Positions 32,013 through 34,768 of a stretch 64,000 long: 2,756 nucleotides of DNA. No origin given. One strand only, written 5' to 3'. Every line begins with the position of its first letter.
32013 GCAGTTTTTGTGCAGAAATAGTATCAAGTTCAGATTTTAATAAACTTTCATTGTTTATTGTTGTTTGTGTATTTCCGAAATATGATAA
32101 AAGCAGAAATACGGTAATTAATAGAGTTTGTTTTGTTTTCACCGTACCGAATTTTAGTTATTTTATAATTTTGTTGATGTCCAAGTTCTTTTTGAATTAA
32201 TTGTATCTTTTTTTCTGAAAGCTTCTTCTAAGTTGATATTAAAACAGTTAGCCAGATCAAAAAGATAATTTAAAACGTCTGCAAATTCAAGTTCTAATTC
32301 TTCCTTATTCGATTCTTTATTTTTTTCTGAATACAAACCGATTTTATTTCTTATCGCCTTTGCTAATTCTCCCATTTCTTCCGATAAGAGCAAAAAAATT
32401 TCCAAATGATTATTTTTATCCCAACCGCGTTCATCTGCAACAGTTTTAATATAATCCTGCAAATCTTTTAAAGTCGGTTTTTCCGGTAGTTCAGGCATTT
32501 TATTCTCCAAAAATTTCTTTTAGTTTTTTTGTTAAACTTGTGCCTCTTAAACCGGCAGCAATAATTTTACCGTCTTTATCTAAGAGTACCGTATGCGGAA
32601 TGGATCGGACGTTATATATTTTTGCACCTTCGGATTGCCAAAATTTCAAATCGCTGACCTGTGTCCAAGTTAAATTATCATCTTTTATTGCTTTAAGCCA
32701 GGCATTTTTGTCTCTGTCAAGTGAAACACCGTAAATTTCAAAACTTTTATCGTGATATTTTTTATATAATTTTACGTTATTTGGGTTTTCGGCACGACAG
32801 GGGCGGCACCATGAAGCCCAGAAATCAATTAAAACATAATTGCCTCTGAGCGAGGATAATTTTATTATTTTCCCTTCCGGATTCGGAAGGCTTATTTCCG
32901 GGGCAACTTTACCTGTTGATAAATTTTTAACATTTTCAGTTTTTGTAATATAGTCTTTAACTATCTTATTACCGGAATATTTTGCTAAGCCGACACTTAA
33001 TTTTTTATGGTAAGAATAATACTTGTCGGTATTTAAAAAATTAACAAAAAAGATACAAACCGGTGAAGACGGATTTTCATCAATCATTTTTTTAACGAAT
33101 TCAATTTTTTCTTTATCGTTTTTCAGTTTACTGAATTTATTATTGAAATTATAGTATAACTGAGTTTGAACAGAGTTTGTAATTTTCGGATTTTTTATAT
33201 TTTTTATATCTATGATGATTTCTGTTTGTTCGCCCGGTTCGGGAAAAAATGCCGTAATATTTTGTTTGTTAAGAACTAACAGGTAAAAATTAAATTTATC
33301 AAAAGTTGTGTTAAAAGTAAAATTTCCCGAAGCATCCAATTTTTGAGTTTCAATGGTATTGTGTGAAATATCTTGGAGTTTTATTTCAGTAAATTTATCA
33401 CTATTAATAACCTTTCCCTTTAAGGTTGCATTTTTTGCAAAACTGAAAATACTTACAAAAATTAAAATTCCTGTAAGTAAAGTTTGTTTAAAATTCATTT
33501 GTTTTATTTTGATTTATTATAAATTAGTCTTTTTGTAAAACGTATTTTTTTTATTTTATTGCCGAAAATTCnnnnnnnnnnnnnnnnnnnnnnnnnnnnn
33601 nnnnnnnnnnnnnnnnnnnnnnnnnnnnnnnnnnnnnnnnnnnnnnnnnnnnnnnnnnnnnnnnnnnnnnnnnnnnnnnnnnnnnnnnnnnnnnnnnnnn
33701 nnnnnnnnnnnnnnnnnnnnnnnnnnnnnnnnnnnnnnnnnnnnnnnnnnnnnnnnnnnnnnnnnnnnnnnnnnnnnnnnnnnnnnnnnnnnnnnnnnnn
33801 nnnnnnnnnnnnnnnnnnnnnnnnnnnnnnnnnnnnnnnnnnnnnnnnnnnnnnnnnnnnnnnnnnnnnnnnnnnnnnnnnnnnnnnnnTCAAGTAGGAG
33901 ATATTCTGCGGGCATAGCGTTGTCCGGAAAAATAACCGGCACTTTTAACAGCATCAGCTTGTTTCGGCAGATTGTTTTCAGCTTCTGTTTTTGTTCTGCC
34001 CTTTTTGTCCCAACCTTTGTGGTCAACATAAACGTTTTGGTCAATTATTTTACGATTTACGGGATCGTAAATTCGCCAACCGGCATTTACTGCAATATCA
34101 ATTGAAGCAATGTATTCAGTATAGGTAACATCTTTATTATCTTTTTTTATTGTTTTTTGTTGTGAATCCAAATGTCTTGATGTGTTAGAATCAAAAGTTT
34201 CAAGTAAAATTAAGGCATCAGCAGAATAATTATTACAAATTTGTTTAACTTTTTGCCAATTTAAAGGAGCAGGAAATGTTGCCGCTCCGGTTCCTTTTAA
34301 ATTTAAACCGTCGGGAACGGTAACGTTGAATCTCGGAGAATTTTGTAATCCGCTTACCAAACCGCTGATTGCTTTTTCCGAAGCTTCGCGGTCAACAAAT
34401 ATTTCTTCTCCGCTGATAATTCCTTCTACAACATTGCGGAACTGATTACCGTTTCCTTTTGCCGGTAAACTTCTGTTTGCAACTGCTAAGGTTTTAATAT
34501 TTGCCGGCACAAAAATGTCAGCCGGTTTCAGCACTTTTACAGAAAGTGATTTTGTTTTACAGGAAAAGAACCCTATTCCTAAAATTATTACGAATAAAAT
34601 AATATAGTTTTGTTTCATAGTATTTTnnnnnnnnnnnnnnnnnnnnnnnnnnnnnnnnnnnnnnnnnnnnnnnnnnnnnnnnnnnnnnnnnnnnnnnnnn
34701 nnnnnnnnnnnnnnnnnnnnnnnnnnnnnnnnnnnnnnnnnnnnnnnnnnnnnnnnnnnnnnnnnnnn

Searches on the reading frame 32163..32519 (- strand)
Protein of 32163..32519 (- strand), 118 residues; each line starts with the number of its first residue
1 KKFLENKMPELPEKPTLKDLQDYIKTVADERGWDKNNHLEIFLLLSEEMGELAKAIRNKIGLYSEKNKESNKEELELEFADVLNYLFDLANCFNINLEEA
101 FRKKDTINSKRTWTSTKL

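Call 41: search_protein_families(library=pfam, proteins=[window:32163-32519:-], max_evalue=0.01)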
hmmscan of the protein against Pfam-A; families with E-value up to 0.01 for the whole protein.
window:32163-32519:- (118 aa): 2 families
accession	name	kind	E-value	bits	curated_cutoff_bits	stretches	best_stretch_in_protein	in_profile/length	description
PF03819.22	MazG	-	2.5e-06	28.1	22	1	38-103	3-61/74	MazG nucleotide pyrophosphohydrolase domain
PF01503.22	PRA-PH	-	0.0003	21.6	21.3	1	28-103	14-81/86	Phosphoribosyl-ATP pyrophosphohydrolase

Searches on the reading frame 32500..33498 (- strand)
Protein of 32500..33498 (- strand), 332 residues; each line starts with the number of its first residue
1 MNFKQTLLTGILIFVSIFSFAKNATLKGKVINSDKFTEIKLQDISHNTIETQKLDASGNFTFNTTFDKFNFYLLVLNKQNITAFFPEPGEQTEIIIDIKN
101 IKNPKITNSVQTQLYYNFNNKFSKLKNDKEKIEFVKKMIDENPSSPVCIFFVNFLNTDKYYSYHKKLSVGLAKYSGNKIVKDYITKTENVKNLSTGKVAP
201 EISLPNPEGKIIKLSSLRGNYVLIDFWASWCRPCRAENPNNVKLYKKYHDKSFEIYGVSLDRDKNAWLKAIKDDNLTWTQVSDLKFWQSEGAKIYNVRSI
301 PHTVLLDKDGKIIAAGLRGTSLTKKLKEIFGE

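Call 41: search_protein_families(library=pfam, proteins=[window:32500-33498:-], max_evalue=0.01)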
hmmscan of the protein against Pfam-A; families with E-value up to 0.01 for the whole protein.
window:32500-33498:- (332 aa): 7 families
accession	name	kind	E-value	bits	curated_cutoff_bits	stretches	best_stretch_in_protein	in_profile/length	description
PF00578.27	AhpC-TSA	-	4.7e-21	75.5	26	1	196-313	2-122/124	AhpC/TSA family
PF13905.12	Thioredoxin_8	-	3.5e-18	66.2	27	1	219-312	1-94/94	Thioredoxin-like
PF08534.16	Redoxin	-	1e-17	64.8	26.6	1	196-318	3-134/148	Redoxin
PF00085.26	Thioredoxin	-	1.1e-08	35.4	23.5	1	220-265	19-61/103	Thioredoxin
PF13098.12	Thioredoxin_2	-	1.4e-07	32.3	27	1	219-319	5-93/104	Thioredoxin-like domain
PF14289.11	DUF4369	-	0.00034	21.6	25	1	25-115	2-91/91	Domain of unknown function (DUF4369)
PF00255.25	GSHPx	-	0.0046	17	27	0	207-257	9-58/108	Glutathione peroxidase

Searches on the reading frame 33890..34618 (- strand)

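Call 31: search_protein_families(library=pfam, proteins=[window:33890-34618:-], max_evalue=0.001)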
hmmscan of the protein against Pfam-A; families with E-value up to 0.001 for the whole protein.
window:33890-34618:- (242 aa): 1 family
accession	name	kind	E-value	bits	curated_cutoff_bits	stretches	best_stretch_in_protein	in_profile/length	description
PF19867.5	DUF6340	-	1.6e-37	129.5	26.4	1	41-242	1-195/258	Family of unknown function (DUF6340)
